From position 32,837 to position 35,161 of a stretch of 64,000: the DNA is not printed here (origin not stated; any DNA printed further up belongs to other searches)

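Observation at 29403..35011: Adjacent secreted haem-c/beta-propeller genes: a LamG-propeller-2xCxxCH giant plus a propeller-cytochrome c peroxidase fusion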

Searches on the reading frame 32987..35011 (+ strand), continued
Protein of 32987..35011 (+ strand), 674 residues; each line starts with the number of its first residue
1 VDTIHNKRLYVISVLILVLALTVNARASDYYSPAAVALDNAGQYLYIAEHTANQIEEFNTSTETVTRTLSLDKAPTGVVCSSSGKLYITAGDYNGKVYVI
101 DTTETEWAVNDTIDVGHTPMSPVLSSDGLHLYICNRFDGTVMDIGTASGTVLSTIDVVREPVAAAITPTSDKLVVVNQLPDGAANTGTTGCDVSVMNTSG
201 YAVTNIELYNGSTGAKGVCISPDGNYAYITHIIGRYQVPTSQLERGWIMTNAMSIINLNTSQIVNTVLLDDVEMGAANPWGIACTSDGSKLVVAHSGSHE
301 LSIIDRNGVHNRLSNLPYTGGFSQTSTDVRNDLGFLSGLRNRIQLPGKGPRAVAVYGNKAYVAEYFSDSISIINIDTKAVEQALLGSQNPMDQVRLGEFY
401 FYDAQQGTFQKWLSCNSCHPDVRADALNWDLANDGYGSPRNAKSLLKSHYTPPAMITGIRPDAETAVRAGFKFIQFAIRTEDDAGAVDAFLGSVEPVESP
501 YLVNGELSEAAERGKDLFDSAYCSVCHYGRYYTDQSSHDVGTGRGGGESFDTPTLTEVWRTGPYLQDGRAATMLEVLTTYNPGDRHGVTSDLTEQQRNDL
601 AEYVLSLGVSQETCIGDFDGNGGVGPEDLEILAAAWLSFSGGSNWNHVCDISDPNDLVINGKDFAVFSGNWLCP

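Call 10: find_homologous_proteins(query=window:32987-35008:+, max_evalue=0.00001)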
Query window:32987-35008:+ (674 aa): 4375 proteins with E <= 0.00001 among 8000 candidates; the best 120 are listed.
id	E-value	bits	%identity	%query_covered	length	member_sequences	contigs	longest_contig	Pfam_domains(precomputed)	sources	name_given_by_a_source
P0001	0.0e+0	1543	100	100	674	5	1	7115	PF10282.16,PF03150.20,PF00034.27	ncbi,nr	ncbi:MAG TPA: c-type cytochrome [Planctomycetes bacterium]|nr:c-type cytochrome [Planctomycetota bac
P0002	0.0e+0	1134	73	100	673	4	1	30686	PF03150.20,PF00034.27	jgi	-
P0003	0.0e+0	1088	71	100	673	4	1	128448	PF10282.16,PF01436.28,PF00034.27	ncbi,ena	-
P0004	0.0e+0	1063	69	100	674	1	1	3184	PF10282.16,PF03150.20,PF00034.27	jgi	jgi:DNA-binding beta-propeller fold protein YncE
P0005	0.0e+0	1043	68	100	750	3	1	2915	PF10282.16,PF18998.7,PF00034.27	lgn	-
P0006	2.2e-287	973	65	100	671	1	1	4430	PF10282.16,PF21783.3,PF13442.12,PF00034.27,PF08450.19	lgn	-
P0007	2.7e-274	930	64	97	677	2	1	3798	PF10282.16,PF03150.20,PF13442.12,PF00034.27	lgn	-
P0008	1.5e-273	927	63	98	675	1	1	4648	PF10282.16,PF13570.14,PF21783.3,PF00034.27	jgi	jgi:YVTN family beta-propeller protein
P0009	1.2e-272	924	64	100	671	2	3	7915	PF03150.20,PF00034.27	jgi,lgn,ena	-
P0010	2.6e-272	923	62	100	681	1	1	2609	PF10282.16,PF03150.20,PF21783.3,PF13442.12,PF00034.27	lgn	-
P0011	5.3e-269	912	62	100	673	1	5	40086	PF03150.20,PF21783.3,PF00034.27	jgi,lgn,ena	-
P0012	1.7e-268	911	61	100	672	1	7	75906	PF10282.16,PF21783.3,PF13442.12,PF00034.27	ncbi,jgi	ncbi:MAG: c-type cytochrome [Planctomycetota bacterium]|jgi:YVTN family beta-propeller protein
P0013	3.9e-268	910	65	94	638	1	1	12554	PF03150.20,PF14495.12,PF13570.14,PF13442.12,PF00034.27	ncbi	ncbi:MAG: c-type cytochrome, partial [Planctomycetota bacterium]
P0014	4.5e-252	856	66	88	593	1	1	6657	PF03150.20,PF14495.12,PF13442.12,PF00034.27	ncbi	ncbi:MAG: c-type cytochrome, partial [Planctomycetota bacterium]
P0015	2.7e-243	827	67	82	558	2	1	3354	PF13442.12,PF00034.27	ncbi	-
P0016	1.3e-236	805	55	99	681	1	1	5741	PF10282.16,PF03150.20,PF21783.3,PF13442.12,PF00034.27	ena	-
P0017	1.2e-234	799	60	89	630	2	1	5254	PF10282.16,PF03150.20,PF13442.12,PF00034.27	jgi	jgi:YVTN family beta-propeller protein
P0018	1.5e-233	795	66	80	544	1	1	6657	PF03150.20,PF14495.12,PF13442.12,PF00034.27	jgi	jgi:mono/diheme cytochrome c family protein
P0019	2.0e-233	795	63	84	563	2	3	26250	PF10282.16,PF03150.20,PF13442.12,PF00034.27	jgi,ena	jgi:DNA-binding beta-propeller fold protein YncE/mono/diheme cytochrome c family protein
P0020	1.0e-229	783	56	94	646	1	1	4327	PF10282.16,PF03150.20,PF21783.3,PF00034.27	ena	-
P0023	5.8e-216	737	75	63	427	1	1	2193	PF03150.20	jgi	jgi:cytochrome c peroxidase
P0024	2.2e-213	729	53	95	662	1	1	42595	PF03150.20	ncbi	-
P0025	2.1e-211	722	60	82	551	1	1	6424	PF03150.20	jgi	jgi:YVTN family beta-propeller protein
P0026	6.9e-208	710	54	89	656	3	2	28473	PF10282.16,PF01731.27,PF03150.20,PF21783.3,PF01436.28,PF08450.19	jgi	jgi:YVTN family beta-propeller protein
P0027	6.9e-207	707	51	98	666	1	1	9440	PF10282.16,PF03150.20,PF00034.27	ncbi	-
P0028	3.9e-205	701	54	89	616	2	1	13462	PF10282.16,PF25174.2,PF03150.20,PF13442.12,PF00034.27,PF08450.19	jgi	-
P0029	9.8e-205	700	54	89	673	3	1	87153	PF10282.16,PF25174.2,PF01731.27,PF03150.20,PF21783.3,PF01436.28,PF08450.19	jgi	-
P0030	1.7e-203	696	55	86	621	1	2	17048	PF10282.16,PF03150.20,PF13442.12,PF00034.27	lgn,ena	-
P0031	9.3e-202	690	54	86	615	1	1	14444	PF10282.16,PF25174.2,PF01731.27,PF03150.20,PF21783.3,PF13442.12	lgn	-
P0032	2.8e-201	689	50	99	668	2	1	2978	PF03150.20,PF00034.27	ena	-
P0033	6.8e-201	687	53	89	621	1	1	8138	PF10282.16,PF25174.2,PF03150.20,PF21783.3,PF02239.23,PF08450.19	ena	-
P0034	5.4e-200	684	54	89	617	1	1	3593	PF10282.16,PF25174.2,PF03150.20,PF21783.3,PF02239.23,PF13442.12,PF00034.27,PF08450.19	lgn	-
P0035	3.2e-199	682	53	87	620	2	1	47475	PF22494.4,PF10282.16,PF25174.2,PF01731.27,PF03150.20,PF21783.3,PF00034.27,PF08450.19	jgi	-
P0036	1.8e-198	679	52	89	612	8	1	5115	PF10282.16,PF25174.2,PF01731.27,PF03150.20,PF21783.3,PF02239.23,PF13442.12,PF00034.27,PF08450.19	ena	-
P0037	3.8e-198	678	53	86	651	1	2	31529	PF03150.20,PF00034.27,PF08450.19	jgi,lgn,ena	-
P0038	9.1e-198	677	52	89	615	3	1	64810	PF10282.16,PF25174.2,PF01731.27,PF03150.20,PF13570.14,PF21783.3,PF02239.23,PF13442.12,PF00034.27,PF08450.19,PF23414.2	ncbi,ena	-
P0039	1.2e-197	677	54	88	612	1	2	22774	PF10282.16,PF25174.2,PF03150.20,PF13570.14,PF21783.3,PF02239.23,PF00034.27,PF08450.19,PF23414.2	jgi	jgi:YVTN family beta-propeller protein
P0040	3.6e-197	675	53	89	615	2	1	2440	PF10282.16,PF25174.2,PF03150.20,PF13570.14,PF21783.3,PF02239.23,PF00034.27,PF08450.19,PF23414.2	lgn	-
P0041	4.0e-197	675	53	86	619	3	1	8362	PF10282.16,PF03150.20,PF21783.3,PF13442.12,PF21419.3,PF00034.27,PF08450.19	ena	-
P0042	7.5e-197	674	51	90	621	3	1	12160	PF10282.16,PF25174.2,PF01731.27,PF03150.20,PF14495.12,PF13570.14,PF02239.23,PF13442.12,PF00034.27,PF08450.19,PF23414.2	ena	-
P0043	7.5e-197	674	53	89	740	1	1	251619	PF03150.20,PF21783.3,PF13442.12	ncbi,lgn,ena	-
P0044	9.0e-197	674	54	88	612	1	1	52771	PF10282.16,PF25174.2,PF01731.27,PF03150.20,PF13570.14,PF21783.3,PF02239.23,PF00034.27,PF08450.19,PF23414.2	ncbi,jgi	ncbi:MAG: c-type cytochrome [Planctomycetota bacterium]|jgi:YVTN family beta-propeller protein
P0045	1.4e-196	673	52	88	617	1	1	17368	PF25174.2,PF01731.27,PF03150.20,PF14495.12,PF21783.3,PF02239.23,PF24684.2,PF13442.12,PF00034.27,PF08450.19,PF10282.16,PF23414.2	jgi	-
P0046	1.5e-196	673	52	88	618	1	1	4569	PF10282.16,PF25174.2,PF01731.27,PF03150.20,PF14495.12,PF21783.3,PF13442.12,PF00034.27,PF08450.19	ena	-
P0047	1.9e-196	673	52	88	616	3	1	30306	PF10282.16,PF25174.2,PF03150.20,PF21783.3,PF13442.12,PF00034.27,PF08450.19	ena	-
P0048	2.4e-196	672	51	90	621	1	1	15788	PF10282.16,PF25174.2,PF03150.20,PF14495.12,PF13570.14,PF02239.23,PF13442.12,PF00034.27,PF08450.19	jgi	-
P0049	3.0e-196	672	53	88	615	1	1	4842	PF10282.16,PF25174.2,PF03150.20,PF21783.3,PF02239.23,PF00034.27,PF08450.19,PF23414.2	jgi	-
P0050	8.1e-196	671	51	90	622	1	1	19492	PF25174.2,PF01731.27,PF03150.20,PF14495.12,PF13570.14,PF21783.3,PF02239.23,PF13442.12,PF00034.27,PF08450.19,PF10282.16,PF23414.2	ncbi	-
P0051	1.4e-195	670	52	89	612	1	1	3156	PF10282.16,PF25174.2,PF01731.27,PF03150.20,PF21783.3,PF02239.23,PF13442.12,PF00034.27,PF08450.19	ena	-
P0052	2.3e-195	669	52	89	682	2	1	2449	PF10282.16,PF25174.2,PF03150.20,PF02239.23,PF08450.19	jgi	-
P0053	3.2e-195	669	53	86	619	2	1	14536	PF10282.16,PF03150.20,PF21783.3,PF21419.3,PF00034.27,PF08450.19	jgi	-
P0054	4.2e-195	668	53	89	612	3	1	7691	PF10282.16,PF25174.2,PF24814.2,PF01731.27,PF03150.20,PF13570.14,PF21783.3,PF02239.23,PF00034.27,PF08450.19,PF23414.2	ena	-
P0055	1.2e-194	667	53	89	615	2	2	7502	PF10282.16,PF25174.2,PF01731.27,PF03150.20,PF13570.14,PF21783.3,PF13442.12,PF00034.27,PF08450.19,PF23414.2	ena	-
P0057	1.6e-194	666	52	88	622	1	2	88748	PF10282.16,PF25174.2,PF03150.20,PF14495.12,PF21783.3,PF00034.27,PF08450.19,PF23414.2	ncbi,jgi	ncbi:MAG: c-type cytochrome [Planctomycetota bacterium]|jgi:YVTN family beta-propeller protein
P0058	2.0e-194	666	52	87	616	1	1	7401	PF10282.16,PF25174.2,PF01731.27,PF03150.20,PF21783.3,PF02239.23,PF13442.12,PF00034.27,PF08450.19,PF23414.2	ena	-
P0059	2.7e-194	665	51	89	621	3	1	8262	PF10282.16,PF25174.2,PF01731.27,PF03150.20,PF14495.12,PF02239.23,PF13442.12,PF00034.27,PF08450.19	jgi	jgi:YVTN family beta-propeller protein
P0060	2.9e-194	665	52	88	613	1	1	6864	PF10282.16,PF25174.2,PF03150.20,PF21783.3,PF02239.23,PF21419.3,PF08450.19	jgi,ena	-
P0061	4.0e-194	665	51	89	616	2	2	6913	PF25174.2,PF23381.2,PF01731.27,PF03150.20,PF14495.12,PF13570.14,PF21783.3,PF02239.23,PF13442.12,PF00034.27,PF08450.19,PF10282.16,PF23414.2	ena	-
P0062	4.7e-194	665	50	89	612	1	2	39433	PF10282.16,PF25174.2,PF03150.20,PF13570.14,PF00034.27,PF08450.19,PF23414.2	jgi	-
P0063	5.6e-194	664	50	90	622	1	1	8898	PF10282.16,PF25174.2,PF01731.27,PF03150.20,PF21783.3,PF02239.23,PF13442.12,PF00034.27,PF08450.19,PF23414.2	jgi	jgi:YVTN family beta-propeller protein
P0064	6.0e-194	664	52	87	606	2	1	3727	PF10282.16,PF25174.2,PF01731.27,PF03150.20,PF14495.12,PF21783.3,PF02239.23,PF13442.12,PF00034.27,PF08450.19,PF23414.2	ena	-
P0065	6.7e-194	664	51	89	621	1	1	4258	PF10282.16,PF25174.2,PF03150.20,PF14495.12,PF21783.3,PF00034.27,PF08450.19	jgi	jgi:YVTN family beta-propeller protein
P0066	8.5e-194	664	52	86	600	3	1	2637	PF10282.16,PF25174.2,PF03150.20,PF21783.3,PF00034.27,PF08450.19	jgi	jgi:YVTN family beta-propeller protein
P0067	1.0e-193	664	54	86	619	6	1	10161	PF10282.16,PF25174.2,PF01731.27,PF03150.20,PF21783.3,PF02239.23,PF00034.27,PF08450.19,PF23414.2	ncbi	-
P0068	1.7e-193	663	57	82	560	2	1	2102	PF10282.16,PF03150.20,PF13442.12,PF00034.27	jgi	-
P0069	1.8e-193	663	47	99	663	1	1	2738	PF10282.16,PF21959.3,PF03150.20,PF13442.12,PF00034.27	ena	-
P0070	2.0e-193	663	51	89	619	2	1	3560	PF22494.4,PF10282.16,PF13360.14,PF25174.2,PF03150.20,PF21783.3,PF08450.19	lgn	-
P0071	2.9e-193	662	51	90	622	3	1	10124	PF10282.16,PF25174.2,PF01731.27,PF03150.20,PF21783.3,PF02239.23,PF13442.12,PF00034.27,PF08450.19,PF23414.2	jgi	-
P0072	2.9e-193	662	50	89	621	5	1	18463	PF10282.16,PF25174.2,PF23381.2,PF03150.20,PF21783.3,PF02239.23,PF13442.12,PF00034.27,PF08450.19,PF23414.2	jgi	-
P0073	3.0e-193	662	52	89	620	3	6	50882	PF22494.4,PF10282.16,PF25174.2,PF01731.27,PF03150.20,PF21783.3,PF02239.23,PF00034.27,PF08450.19,PF23414.2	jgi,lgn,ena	-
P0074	3.5e-193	662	53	85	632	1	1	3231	PF10282.16,PF25174.2,PF03150.20,PF21783.3,PF00034.27,PF08450.19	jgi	jgi:YVTN family beta-propeller protein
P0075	4.6e-193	661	51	89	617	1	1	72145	PF22494.4,PF10282.16,PF25174.2,PF01731.27,PF03150.20,PF21783.3,PF00034.27,PF08450.19,PF23414.2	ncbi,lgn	-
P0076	1.3e-192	660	50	88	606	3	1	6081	PF10282.16,PF25174.2,PF01731.27,PF03150.20,PF14495.12,PF13570.14,PF13442.12,PF00034.27,PF08450.19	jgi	-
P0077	1.4e-192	660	52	86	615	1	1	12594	PF10282.16,PF03150.20,PF13442.12,PF21419.3,PF08450.19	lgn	-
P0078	1.9e-192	659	52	89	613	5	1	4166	PF25174.2,PF24814.2,PF23381.2,PF01731.27,PF03150.20,PF13570.14,PF21783.3,PF13442.12,PF07676.19,PF00034.27,PF08450.19,PF10282.16,PF23414.2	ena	-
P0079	3.1e-192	659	51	89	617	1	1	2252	PF22494.4,PF10282.16,PF25174.2,PF01731.27,PF03150.20,PF21783.3,PF00034.27,PF08450.19,PF23414.2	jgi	-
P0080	4.0e-192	658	52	88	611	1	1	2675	PF10282.16,PF23381.2,PF03150.20,PF14495.12,PF21419.3,PF08450.19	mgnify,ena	mgnify:CR=1 FL=1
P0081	4.1e-192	658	51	89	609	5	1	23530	PF10282.16,PF25174.2,PF01731.27,PF03150.20,PF21783.3,PF02239.23,PF00034.27,PF08450.19,PF23414.2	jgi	-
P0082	5.7e-192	658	51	89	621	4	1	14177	PF10282.16,PF25174.2,PF03150.20,PF14495.12,PF21783.3,PF02239.23,PF00034.27,PF08450.19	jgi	jgi:YVTN family beta-propeller protein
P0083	5.9e-192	658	51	89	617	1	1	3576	PF10282.16,PF25174.2,PF01731.27,PF03150.20,PF21783.3,PF00034.27,PF08450.19,PF23414.2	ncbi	-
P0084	7.2e-192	657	50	89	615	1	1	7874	PF10282.16,PF25174.2,PF03150.20,PF14495.12,PF13442.12,PF00034.27,PF08450.19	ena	-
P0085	9.3e-192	657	50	89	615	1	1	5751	PF10282.16,PF25174.2,PF23381.2,PF01731.27,PF03150.20,PF14495.12,PF13442.12,PF00034.27,PF08450.19,PF23414.2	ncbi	-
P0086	1.2e-191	657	50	88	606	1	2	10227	PF10282.16,PF25174.2,PF03150.20,PF14495.12,PF13570.14,PF13442.12,PF00034.27,PF08450.19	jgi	-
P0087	1.3e-191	657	51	89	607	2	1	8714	PF10282.16,PF25174.2,PF03150.20,PF21783.3,PF02239.23,PF00034.27,PF08450.19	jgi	jgi:YVTN family beta-propeller protein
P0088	1.3e-191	657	51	88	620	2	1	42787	PF10282.16,PF25174.2,PF01731.27,PF03150.20,PF13442.12,PF00034.27,PF08450.19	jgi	-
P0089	1.6e-191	656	51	88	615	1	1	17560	PF10282.16,PF25174.2,PF01731.27,PF03150.20,PF21783.3,PF08450.19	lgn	-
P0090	1.8e-191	656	52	89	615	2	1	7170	PF10282.16,PF25174.2,PF01731.27,PF03150.20,PF21783.3,PF02239.23,PF00034.27,PF08450.19,PF23414.2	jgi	-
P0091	2.0e-191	656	53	86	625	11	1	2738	PF25174.2,PF01731.27,PF03150.20,PF25171.2,PF21783.3,PF02239.23,PF01436.28,PF13442.12,PF00034.27,PF08450.19,PF10282.16,PF23414.2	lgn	-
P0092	3.1e-191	655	51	89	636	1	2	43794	PF10282.16,PF25174.2,PF03150.20,PF21783.3,PF02239.23,PF13442.12,PF00034.27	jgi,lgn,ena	-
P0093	3.7e-191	655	51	89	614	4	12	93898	PF10282.16,PF25174.2,PF03150.20,PF02239.23,PF13442.12,PF00034.27,PF08450.19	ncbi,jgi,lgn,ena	-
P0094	4.0e-191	655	50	89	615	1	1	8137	PF10282.16,PF25174.2,PF01731.27,PF03150.20,PF14495.12,PF13570.14,PF13442.12,PF00034.27,PF08450.19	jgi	-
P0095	4.3e-191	655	52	86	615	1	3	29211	PF10282.16,PF25174.2,PF03150.20,PF02239.23,PF07676.19,PF23414.2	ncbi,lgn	ncbi:MAG: beta-propeller fold lactonase family protein [Candidatus Sumerlaeia bacterium]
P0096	5.5e-191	655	52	88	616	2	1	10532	PF10282.16,PF25174.2,PF01731.27,PF03150.20,PF14495.12,PF21783.3,PF02239.23,PF24684.2,PF13442.12,PF08450.19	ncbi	ncbi:hypothetical protein ES707_09094 [subsurface metagenome]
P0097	1.2e-190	653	51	88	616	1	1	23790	PF10282.16,PF03150.20,PF13442.12,PF00034.27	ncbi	-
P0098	1.2e-190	653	50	89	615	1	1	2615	PF10282.16,PF25174.2,PF23381.2,PF01731.27,PF03150.20,PF14495.12,PF21783.3,PF02239.23,PF00034.27,PF08450.19,PF23414.2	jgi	-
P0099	1.4e-190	653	51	88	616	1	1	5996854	PF22494.4,PF10282.16,PF25174.2,PF03150.20,PF21783.3,PF02239.23,PF13442.12,PF00034.27,PF08450.19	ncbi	-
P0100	1.6e-190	653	51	90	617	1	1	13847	PF10282.16,PF03150.20,PF08450.19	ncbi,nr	ncbi:MAG: cell surface protein [Candidatus Hydrogenedentes bacterium]|nr:cell surface protein [Candi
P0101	1.8e-190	653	51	88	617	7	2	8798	PF10282.16,PF25174.2,PF01731.27,PF03150.20,PF14495.12,PF02239.23,PF13442.12,PF23749.2,PF00034.27,PF08450.19,PF23414.2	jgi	jgi:YVTN family beta-propeller protein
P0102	3.0e-190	652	50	88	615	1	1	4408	PF22494.4,PF10282.16,PF25174.2,PF23381.2,PF03150.20,PF21783.3,PF02239.23,PF00034.27,PF08450.19,PF23414.2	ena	-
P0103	4.2e-190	652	52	86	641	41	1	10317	PF25174.2,PF23381.2,PF03150.20,PF12894.14,PF21783.3,PF02239.23,PF01436.28,PF07676.19,PF00034.27,PF08450.19,PF22494.4,PF10282.16,PF23414.2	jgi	-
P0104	5.1e-190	651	51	87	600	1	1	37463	PF10282.16,PF25174.2,PF01731.27,PF03150.20,PF13570.14,PF21783.3,PF00034.27,PF08450.19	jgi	jgi:YVTN family beta-propeller protein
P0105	5.5e-190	651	50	89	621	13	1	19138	PF25174.2,PF23381.2,PF01731.27,PF03150.20,PF12894.14,PF21783.3,PF02239.23,PF13442.12,PF07676.19,PF00034.27,PF08450.19,PF10282.16,PF23414.2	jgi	-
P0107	5.9e-190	651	50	89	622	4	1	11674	PF10282.16,PF25174.2,PF23381.2,PF01731.27,PF03150.20,PF14495.12,PF21783.3,PF02239.23,PF13442.12,PF00034.27,PF08450.19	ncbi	ncbi:MAG: beta-propeller fold lactonase family protein [Sedimentisphaerales bacterium]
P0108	6.0e-190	651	52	86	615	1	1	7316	PF22494.4,PF10282.16,PF25174.2,PF03150.20,PF12894.14,PF21783.3,PF13442.12,PF00034.27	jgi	jgi:YVTN family beta-propeller protein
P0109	7.3e-190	651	52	87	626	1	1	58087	PF25174.2,PF23381.2,PF03150.20,PF14495.12,PF21783.3,PF02239.23,PF13442.12,PF00034.27,PF08450.19,PF10282.16,PF18975.7,PF23414.2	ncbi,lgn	-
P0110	8.5e-190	651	52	89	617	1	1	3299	PF10282.16,PF25174.2,PF03150.20,PF21783.3,PF02239.23,PF00034.27,PF08450.19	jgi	jgi:YVTN family beta-propeller protein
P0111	8.5e-190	651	50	89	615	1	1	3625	PF10282.16,PF25174.2,PF03150.20,PF21783.3,PF13442.12,PF00034.27,PF08450.19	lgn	-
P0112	1.0e-189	650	50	88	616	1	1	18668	PF10282.16,PF25174.2,PF01731.27,PF03150.20,PF21783.3,PF13442.12,PF00034.27,PF08450.19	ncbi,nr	ncbi:MAG: c-type cytochrome [Planctomycetota bacterium]|nr:c-type cytochrome [Planctomycetota bacter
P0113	1.2e-189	650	51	90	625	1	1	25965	PF10282.16,PF25174.2,PF01731.27,PF03150.20,PF13570.14,PF21783.3,PF08450.19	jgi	-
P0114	1.2e-189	650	50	88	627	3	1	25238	PF10282.16,PF25174.2,PF01731.27,PF03150.20,PF21783.3,PF13442.12,PF07676.19,PF00034.27,PF08450.19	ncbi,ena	-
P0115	1.7e-189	650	49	89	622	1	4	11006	PF10282.16,PF25174.2,PF01731.27,PF03150.20,PF14495.12,PF21783.3,PF02239.23,PF13442.12,PF00034.27,PF08450.19,PF23414.2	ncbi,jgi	ncbi:MAG: c-type cytochrome [Planctomycetota bacterium]|jgi:YVTN family beta-propeller protein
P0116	1.8e-189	650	50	89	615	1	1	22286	PF10282.16,PF25174.2,PF03150.20,PF21783.3,PF08450.19,PF23414.2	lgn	-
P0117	1.8e-189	650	52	86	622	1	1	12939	PF10282.16,PF25174.2,PF03150.20,PF14495.12,PF13570.14,PF21783.3,PF02239.23,PF08450.19,PF23414.2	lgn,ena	-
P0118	1.8e-189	650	50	89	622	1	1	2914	PF10282.16,PF25174.2,PF23381.2,PF03150.20,PF14495.12,PF21783.3,PF13442.12,PF00034.27,PF08450.19,PF23414.2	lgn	-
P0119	2.1e-189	649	50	90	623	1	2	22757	PF10282.16,PF25174.2,PF23381.2,PF03150.20,PF14495.12,PF13442.12,PF00034.27,PF08450.19,PF23414.2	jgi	-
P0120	2.2e-189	649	50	88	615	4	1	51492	PF10282.16,PF25174.2,PF03150.20,PF21783.3,PF08450.19,PF23414.2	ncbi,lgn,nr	ncbi:MAG: cell surface protein [bacterium]|nr:cell surface protein [bacterium]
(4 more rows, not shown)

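Call 11: find_encoding_contigs(protein=P0099, flank=10000, max_places=2)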
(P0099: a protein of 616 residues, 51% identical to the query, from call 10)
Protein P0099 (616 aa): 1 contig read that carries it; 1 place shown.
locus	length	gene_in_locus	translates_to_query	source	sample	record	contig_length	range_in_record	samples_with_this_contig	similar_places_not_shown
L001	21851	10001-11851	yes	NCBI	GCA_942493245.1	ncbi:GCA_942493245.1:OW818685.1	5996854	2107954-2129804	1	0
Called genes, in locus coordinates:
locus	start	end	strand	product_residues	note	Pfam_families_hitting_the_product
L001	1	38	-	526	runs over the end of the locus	PF06439:3keto-disac_hyd, PF06283:ThuA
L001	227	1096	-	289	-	PF01261:AP_endonuc_2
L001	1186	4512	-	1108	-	PF02985:HEAT (faint), PF13646:HEAT_2, PF06283:ThuA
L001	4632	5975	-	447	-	PF01408:GFO_IDH_MocA, PF19051:GFO_IDH_MocA_C2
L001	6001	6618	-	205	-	PF00440:TetR_N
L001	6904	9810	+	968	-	PF00754:F5_F8_type_C, PF22633:F5_F8_type_C_2, PF18582:HZS_alpha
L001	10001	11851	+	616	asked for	PF02239:Cytochrom_D1 (faint), PF08450:SGL (faint), PF21783:YNCE (faint), PF22494:choice_anch_I (faint), PF25174:Beta-prop_THOC3 (faint), PF10282:Lactonase (weak), PF03150:CCP_MauG (faint), PF00034:Cytochrom_C (weak), +1 more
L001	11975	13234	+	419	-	PF00072:Response_reg, PF00990:GGDEF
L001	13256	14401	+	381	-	PF27126:NmeDI_C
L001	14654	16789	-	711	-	PF02085:Cytochrom_CIII, PF14537:Cytochrom_c3_2 (faint), PF14522:Cytochrome_C7 (weak), PF11783:Cytochrome_cB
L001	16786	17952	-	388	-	PF03916:NrfD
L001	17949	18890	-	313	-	PF13187:Fer4_9 (faint), PF12838:Fer4_7 (weak), PF13247:Fer4_11, PF12797:Fer4_2 (weak), PF12837:Fer4_6 (weak), PF13237:Fer4_10 (weak)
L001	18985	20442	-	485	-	PF14537:Cytochrom_c3_2 (faint), PF14522:Cytochrome_C7 (faint), PF09699:Paired_CXXCH_1, PF22113:Mtrc-MtrF_II-IV_dom, PF09699:Paired_CXXCH_1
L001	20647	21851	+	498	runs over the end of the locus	PF00587:tRNA-synt_2b, PF03129:HGTP_anticodon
